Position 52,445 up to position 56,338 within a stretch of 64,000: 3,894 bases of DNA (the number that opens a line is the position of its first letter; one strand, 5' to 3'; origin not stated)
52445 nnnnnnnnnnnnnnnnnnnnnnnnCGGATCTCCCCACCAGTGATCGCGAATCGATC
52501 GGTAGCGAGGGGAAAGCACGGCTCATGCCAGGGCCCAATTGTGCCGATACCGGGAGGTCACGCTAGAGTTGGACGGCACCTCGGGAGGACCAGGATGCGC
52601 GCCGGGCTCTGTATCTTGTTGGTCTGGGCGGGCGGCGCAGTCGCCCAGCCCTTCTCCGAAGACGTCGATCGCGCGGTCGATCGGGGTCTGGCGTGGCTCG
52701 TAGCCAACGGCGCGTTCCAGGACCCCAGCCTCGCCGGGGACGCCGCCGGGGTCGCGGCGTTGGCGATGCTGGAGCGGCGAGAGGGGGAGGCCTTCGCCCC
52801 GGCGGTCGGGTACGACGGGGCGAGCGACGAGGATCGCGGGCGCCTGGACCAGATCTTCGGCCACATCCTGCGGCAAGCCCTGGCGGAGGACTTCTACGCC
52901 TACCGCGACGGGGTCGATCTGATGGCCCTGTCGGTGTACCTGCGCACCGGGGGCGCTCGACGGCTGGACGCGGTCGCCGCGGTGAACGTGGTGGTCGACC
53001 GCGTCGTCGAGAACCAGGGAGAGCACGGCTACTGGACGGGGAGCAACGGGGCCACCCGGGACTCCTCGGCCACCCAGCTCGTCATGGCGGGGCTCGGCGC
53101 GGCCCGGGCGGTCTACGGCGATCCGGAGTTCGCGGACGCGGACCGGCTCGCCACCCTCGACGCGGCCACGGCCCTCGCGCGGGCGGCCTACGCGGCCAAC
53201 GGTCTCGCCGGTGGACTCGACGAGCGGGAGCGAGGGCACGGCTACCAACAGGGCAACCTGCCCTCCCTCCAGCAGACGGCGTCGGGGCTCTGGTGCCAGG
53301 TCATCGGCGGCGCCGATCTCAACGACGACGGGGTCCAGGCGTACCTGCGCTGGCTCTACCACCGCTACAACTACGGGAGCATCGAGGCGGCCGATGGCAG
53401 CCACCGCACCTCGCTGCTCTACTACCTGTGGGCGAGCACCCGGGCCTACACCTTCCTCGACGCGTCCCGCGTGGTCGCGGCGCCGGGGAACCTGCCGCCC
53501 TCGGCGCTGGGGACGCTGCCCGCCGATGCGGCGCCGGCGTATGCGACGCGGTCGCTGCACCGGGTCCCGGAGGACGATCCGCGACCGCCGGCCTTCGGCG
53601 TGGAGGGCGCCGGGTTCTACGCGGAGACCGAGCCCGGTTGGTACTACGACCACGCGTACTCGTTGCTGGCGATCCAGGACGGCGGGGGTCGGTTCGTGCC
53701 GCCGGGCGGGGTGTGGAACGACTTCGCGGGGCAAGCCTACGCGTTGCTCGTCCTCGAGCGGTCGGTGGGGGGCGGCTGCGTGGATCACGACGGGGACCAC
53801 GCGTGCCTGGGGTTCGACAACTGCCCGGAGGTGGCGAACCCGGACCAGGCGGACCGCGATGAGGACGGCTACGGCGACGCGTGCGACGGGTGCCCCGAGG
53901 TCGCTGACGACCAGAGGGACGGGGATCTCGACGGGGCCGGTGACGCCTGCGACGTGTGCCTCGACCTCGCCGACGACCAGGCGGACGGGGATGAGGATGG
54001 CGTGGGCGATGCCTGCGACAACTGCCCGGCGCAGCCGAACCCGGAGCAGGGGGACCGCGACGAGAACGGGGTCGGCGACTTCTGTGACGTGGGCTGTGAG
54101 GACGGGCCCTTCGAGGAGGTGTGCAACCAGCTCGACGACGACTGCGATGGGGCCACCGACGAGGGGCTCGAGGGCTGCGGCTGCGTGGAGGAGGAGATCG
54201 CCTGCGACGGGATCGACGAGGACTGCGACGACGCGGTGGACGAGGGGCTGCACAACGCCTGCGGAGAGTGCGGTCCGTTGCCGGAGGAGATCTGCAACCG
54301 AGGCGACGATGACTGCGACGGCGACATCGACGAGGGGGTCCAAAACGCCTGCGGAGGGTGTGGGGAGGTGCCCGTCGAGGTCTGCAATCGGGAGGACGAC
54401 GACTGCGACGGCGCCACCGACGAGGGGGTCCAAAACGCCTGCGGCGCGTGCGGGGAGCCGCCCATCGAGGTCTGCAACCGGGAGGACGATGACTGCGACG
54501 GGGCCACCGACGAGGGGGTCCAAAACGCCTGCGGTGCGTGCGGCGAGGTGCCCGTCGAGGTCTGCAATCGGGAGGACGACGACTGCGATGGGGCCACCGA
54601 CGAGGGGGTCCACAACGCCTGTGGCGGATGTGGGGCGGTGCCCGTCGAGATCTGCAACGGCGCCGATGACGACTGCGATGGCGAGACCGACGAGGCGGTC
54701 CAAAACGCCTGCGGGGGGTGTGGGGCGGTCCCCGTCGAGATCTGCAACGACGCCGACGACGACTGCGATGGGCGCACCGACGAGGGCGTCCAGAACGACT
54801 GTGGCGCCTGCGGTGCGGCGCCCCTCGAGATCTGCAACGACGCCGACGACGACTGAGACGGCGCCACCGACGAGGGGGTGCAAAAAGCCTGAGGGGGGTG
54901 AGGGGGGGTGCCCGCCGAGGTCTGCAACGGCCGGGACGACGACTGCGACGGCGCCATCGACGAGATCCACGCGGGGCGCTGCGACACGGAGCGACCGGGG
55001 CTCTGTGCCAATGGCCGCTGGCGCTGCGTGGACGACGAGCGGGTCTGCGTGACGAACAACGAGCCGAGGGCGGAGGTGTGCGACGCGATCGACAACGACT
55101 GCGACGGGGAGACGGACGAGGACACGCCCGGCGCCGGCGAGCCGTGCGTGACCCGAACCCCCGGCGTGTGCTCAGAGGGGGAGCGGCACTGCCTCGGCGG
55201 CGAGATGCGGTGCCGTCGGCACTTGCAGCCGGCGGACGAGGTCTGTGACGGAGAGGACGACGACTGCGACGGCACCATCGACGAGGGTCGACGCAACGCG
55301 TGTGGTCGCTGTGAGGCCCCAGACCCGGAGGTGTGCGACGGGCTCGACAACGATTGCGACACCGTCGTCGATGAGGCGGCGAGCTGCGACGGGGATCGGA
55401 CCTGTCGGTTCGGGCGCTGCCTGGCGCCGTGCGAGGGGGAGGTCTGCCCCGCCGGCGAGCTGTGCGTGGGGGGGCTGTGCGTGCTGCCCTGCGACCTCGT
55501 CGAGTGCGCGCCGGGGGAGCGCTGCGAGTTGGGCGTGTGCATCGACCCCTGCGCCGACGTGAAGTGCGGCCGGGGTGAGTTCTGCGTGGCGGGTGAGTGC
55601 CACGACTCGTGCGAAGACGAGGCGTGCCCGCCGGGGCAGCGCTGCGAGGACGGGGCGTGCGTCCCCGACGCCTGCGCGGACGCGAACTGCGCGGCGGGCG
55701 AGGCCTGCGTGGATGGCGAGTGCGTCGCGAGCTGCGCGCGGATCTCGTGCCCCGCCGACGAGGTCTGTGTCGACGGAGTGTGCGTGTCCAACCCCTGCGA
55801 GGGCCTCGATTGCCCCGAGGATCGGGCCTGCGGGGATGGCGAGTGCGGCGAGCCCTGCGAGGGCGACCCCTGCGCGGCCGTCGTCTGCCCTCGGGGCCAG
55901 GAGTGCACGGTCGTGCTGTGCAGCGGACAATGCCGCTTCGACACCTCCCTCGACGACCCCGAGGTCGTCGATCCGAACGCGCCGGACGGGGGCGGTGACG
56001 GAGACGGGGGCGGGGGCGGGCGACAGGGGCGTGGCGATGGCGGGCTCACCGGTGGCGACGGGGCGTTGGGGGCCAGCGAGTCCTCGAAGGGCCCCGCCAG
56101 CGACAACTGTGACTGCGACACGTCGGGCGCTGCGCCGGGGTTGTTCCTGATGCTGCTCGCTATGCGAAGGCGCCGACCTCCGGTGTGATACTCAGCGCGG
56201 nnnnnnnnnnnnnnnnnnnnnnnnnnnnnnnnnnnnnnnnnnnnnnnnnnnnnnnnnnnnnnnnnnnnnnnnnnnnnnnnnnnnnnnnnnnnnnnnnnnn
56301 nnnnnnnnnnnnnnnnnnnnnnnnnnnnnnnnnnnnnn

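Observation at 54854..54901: Three in-frame TGA codons sit exactly at conserved cysteine positions of a tandem MopE repeat.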

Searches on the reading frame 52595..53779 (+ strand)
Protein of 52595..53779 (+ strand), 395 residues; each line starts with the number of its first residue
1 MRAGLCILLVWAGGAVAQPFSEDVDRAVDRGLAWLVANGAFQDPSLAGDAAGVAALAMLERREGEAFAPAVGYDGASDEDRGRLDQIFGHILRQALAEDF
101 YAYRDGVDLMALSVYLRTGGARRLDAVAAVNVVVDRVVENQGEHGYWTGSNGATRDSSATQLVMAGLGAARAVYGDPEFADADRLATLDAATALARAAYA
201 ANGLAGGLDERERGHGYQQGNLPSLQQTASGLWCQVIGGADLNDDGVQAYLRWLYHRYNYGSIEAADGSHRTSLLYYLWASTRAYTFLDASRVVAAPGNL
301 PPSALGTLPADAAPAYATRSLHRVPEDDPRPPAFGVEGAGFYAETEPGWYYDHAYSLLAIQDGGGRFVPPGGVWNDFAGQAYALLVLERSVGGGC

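Call 35: search_protein_families(library=ncbifam, proteins=[window:52595-53779:+], max_evalue=10)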
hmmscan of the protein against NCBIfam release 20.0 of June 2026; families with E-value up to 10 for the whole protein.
seq(395 aa): 0 families

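Call 39: find_related_loci(query=A1, collection=genome_contigs, flank=6000)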
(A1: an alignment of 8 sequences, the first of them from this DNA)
Query A1 (395 aa) in genome_contigs; peptide patterns used: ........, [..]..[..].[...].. (x = any residue, [..] = any of these).
165 stretches matched a pattern; 102 encode a relative of the query (tblastn E <= 1e-3); the best 80 are kept; 78 distinct loci.
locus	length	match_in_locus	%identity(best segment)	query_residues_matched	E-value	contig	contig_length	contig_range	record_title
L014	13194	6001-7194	53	5-395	2e-121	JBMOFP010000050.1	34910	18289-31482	MAG: Bradymonadia bacterium isolate Deming_bin.242 contig2459, whole genome shotgun sequence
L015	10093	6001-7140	58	20-395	2e-120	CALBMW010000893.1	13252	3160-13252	MAG TPA_asm: uncultured Myxococcales bacterium isolate ERR2206779_bin.31_CONCOCT_v1.1_MAG genome assembly, contig: ERZ89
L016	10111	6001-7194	53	3-395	5e-120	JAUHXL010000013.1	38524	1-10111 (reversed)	MAG: bacterium isolate 2_bin.9 NODE_804_length_38524_cov_3.513426, whole genome shotgun sequence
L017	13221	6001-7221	55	7-395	6e-120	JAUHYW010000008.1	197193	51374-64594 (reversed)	MAG: bacterium isolate 3_bin.88 NODE_140_length_197193_cov_2.821557, whole genome shotgun sequence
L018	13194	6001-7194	52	3-395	6e-120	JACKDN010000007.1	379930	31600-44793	MAG: Myxococcales bacterium isolate HK-STAS-MYXO-8 HK-STAS-MYXO-8_7, whole genome shotgun sequence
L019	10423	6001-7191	53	5-395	7e-120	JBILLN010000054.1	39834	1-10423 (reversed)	MAG: Bradymonadia bacterium isolate ME2017-08-05_3300034118_group7_bin165 Rohwer_bin1474_scaffold_254_c1, whole genome s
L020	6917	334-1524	52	4-395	2e-119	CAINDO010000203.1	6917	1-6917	MAG: uncultured Myxococcales bacterium isolate Loclat_bin-06019 genome assembly, contig: bin-06019:203/667, whole genome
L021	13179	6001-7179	53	7-395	1e-118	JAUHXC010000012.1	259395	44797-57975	MAG: bacterium isolate 2_bin.46 NODE_83_length_259395_cov_6.963227, whole genome shotgun sequence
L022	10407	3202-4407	52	3-395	3e-114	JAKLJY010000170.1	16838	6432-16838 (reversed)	MAG: Myxococcota bacterium isolate MAG.78 MAG.78-NODE_170_length_16838_cov_6.375157, whole genome shotgun sequence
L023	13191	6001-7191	54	1-395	8e-113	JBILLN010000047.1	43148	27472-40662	MAG: Bradymonadia bacterium isolate ME2017-08-05_3300034118_group7_bin165 Rohwer_bin1474_scaffold_213_c1, whole genome s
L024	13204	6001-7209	53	1-395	5e-112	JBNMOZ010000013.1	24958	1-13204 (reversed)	MAG: Bradymonadia bacterium isolate 3300055292_31 Ga0535668_0001526, whole genome shotgun sequence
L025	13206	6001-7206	52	1-395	8e-112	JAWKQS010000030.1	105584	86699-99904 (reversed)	MAG: bacterium isolate ABC2.71 ABC2.71.fa-30, whole genome shotgun sequence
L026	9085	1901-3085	53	5-395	1e-111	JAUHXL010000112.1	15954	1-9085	MAG: bacterium isolate 2_bin.9 NODE_2443_length_15954_cov_3.393884, whole genome shotgun sequence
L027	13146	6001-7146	51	20-395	2e-111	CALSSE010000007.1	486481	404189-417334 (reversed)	MAG: uncultured bacterium isolate O_MB67 genome assembly, contig: contig_19316_O_MB67, whole genome shotgun sequence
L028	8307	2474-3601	54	20-395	1e-110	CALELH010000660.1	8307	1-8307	MAG TPA_asm: uncultured Myxococcales bacterium isolate ERR598995_bin.40_CONCOCT_v1.1_MAG genome assembly, contig: ERZ842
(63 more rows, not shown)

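Call 44: search_solved_structures(query=A1, max_evalue=1)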
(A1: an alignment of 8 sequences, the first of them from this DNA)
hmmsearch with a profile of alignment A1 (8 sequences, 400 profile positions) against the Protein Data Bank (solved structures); distinct sequences matched with E-value up to 1: 0.

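Call 45: search_protein_families(library=pfam, alignment_id=A1, max_evalue=1)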
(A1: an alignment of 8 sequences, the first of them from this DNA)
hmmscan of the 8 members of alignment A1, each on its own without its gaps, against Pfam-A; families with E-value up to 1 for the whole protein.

A. member 1, seq(395 aa): 0 families

B. families by the number of members that match (of 8 scanned): 1 family
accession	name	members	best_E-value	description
PF03404.22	Mo-co_dimer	1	0.051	Mo-co oxidoreductase dimerisation domain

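Call 53: predict_structure(alignment_id=A2)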
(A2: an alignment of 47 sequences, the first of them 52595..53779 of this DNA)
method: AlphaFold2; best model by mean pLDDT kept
length: 395 residues; sequences in the alignment: 47
mean_pLDDT: 93.4   pTM: 0.91
mean pLDDT of the five models: 93.4, 93.2, 93.0, 92.8, 91.9
residues with pLDDT >= 90: 354; 70-90: 16; 50-70: 18; < 50: 7
segments of 3 or more residues with pLDDT < 50: 1-3, 392-395
pLDDT, mean of each block of 10 residues (from residue 1): 52 68 95 98 98 98 80 96 99 97 98 97 98 98 95 91 97 97 98 98 94 95 97 98 98 97 94 97 94 97 96 95 97 95 93 97 97 97 90 38
secondary structure, 60 per line:
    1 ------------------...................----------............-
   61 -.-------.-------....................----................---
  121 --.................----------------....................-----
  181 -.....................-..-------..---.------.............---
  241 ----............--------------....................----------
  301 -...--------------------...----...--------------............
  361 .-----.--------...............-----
elements in order: H19-37 H48-59 H78-97 H102-117 H123-139 H157-175 H182-202 H225-237 H245-256 H271-290 H349-360 H376-390

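Call 55: fold_search(model_id=the predicted structure, library=pdb)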
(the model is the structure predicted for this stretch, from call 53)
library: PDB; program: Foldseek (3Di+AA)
matches with E <= 10: 596; with E <= 0.001: 0
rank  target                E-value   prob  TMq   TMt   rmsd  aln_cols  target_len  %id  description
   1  8zg5                  1.3e-03  1.00  0.36  0.31  16.9       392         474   15  Drimenyl diphosphate synthase SsDMS_Y505I&D303A from Streptomyces showdoensis (Apo) (released 2025-05-21)
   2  7xq4                  1.5e-03  0.99  0.33  0.28  17.0       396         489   13  Drimenyl diphosphate synthase from Streptomyces showdoensis (apo) (released 2023-03-15)
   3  7qsj_B                2.1e-03  1.00  0.36  0.40  10.4       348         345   16  Methylmannose polysaccharide hydrolase MmpH from M. hassiacum (released 2023-01-25)
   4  7c25                  2.3e-03  1.00  0.40  0.42  12.7       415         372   13  Glycosidase Wild Type at pH8.0 (released 2021-05-12)
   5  8zgv                  3.4e-03  0.99  0.35  0.31  18.9       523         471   13  Drimenyl diphosphate synthase SsDMS_F248A&D303E from Streptomyces showdoensis in complex with farnesyl diphosphate (FPP) (released 2025-05-21)
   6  7xru                  4.6e-03  0.99  0.36  0.30  16.9       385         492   14  Drimenyl diphosphate synthase D303E from Streptomyces showdoensis in complex with 2-fluorofarnesyl diphosphate (2F-FPP)  (released 2023-03-15)
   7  5bvu                  4.8e-03  1.00  0.40  0.23   6.5       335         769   12  Crystal structure of Thermoanaerobacterium xylolyticum GH116 beta-glucosidase (released 2016-05-18)
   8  7w2t_B                4.8e-03  1.00  0.38  0.22   6.9       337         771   11  Crystal structure of TxGH116 E730Q mutant from Thermoanaerobacterium xylanolyticum with glucose (released 2022-04-06)
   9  7qsj_A                5.0e-03  0.96  0.29  0.33  11.6       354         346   14  Methylmannose polysaccharide hydrolase MmpH from M. hassiacum (released 2023-01-25)
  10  8zg0                  5.3e-03  0.98  0.35  0.31  18.8       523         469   12  Drimenyl diphosphate synthase SsDMS_F248A&D303E from Streptomyces showdoensis (Apo) (released 2025-05-21)
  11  1r76                  6.1e-03  1.00  0.32  0.33   3.9       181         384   15  Structure of a pectate lyase from Azospirillum irakense (released 2004-06-01)
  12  4xuv_B                6.4e-03  1.00  0.50  0.57   6.0       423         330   11  Crystal structure of a glycoside hydrolase family 105 (GH105) enzyme from Thielavia terrestris (released 2015-02-11)
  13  7xr7                  6.8e-03  0.99  0.35  0.30  13.6       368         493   15  Drimenyl diphosphate synthase D303E from Streptomyces showdoensis in complex with farnesyl diphosphate (FPP) and Mg2+ (released 2023-03-15)
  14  7w2v                  7.1e-03  1.00  0.39  0.23   6.7       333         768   12  Crystal structure of TxGH116 R786A mutant from Thermoanaerobacterium xylanolyticum with glucose (released 2022-04-06)
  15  5z3e                  7.1e-03  0.99  0.41  0.43  12.1       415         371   13  Glycosidase E335A (released 2019-05-15)
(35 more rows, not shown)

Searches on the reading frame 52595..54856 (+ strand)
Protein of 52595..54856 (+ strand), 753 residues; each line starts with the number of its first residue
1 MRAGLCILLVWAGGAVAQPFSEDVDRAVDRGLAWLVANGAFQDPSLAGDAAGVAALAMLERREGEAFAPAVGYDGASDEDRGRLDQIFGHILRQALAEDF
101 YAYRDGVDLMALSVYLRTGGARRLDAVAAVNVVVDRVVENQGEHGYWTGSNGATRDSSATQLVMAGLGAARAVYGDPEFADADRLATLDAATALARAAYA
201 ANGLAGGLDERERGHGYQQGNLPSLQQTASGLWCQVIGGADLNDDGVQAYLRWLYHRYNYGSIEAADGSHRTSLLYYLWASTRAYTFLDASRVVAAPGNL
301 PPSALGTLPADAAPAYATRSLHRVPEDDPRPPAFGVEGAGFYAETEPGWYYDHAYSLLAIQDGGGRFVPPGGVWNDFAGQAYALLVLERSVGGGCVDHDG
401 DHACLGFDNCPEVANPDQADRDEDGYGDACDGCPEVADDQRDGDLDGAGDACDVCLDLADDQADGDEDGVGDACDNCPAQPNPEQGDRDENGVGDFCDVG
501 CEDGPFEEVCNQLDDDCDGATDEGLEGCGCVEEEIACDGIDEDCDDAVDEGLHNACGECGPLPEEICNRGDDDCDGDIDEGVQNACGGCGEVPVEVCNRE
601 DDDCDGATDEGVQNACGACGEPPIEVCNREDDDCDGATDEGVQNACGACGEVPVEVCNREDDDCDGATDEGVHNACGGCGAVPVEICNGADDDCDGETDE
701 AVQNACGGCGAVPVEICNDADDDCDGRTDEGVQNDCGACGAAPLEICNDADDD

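Call 21: find_encoding_contigs(protein=window:52595-54856:+, flank=10000, max_places=10)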
Protein window:52595-54856:+ (753 aa): no gene with exactly this product is on record in the collection.

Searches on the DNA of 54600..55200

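Call 29: search_rna_families(source=window, start=54600, end=55200, threshold=evalue, max_evalue=10)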
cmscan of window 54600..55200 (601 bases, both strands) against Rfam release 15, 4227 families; matches with E-value up to 10: 1.
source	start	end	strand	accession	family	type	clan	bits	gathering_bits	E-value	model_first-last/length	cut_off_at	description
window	55077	55135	-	RF02994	IMPDH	Gene; sRNA;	-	13.9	95.4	5.6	15-73/108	no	IMPDH RNA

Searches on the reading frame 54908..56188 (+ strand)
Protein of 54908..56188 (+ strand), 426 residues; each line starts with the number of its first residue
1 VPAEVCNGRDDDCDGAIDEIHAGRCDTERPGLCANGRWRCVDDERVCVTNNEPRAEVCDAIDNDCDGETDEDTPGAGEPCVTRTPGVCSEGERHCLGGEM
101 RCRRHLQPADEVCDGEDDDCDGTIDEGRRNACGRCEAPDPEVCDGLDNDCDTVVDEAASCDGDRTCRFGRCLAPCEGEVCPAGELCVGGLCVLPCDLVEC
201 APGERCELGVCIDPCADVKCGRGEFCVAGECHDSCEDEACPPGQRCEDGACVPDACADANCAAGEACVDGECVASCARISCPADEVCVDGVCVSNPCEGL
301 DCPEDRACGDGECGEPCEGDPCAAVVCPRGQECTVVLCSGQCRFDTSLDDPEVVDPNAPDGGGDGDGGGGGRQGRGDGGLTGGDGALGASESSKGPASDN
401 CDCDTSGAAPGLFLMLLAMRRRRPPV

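Call 22: find_encoding_contigs(protein=window:54908-56188:+, flank=10000, max_places=10)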
Protein window:54908-56188:+ (426 aa): no gene with exactly this product is on record in the collection.

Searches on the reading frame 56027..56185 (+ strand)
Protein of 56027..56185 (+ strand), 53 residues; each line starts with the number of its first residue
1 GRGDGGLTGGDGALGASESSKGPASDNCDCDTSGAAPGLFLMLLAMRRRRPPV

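Call 35: search_protein_families(library=ncbifam, proteins=[window:56027-56185:+], max_evalue=10)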
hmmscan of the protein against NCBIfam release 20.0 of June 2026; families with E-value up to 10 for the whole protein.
seq(53 aa): 2 families
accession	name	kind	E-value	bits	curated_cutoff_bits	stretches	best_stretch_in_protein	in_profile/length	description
TIGR03901.2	MYXO-CTERM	domain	0.0023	18.2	20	1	28-50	4-33/34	MYXO-CTERM sorting domain-containing protein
TIGR03382.1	GC_trans_RRR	domain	0.0033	18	15.85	1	28-50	2-26/27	MYXO-CTERM sorting domain-containing protein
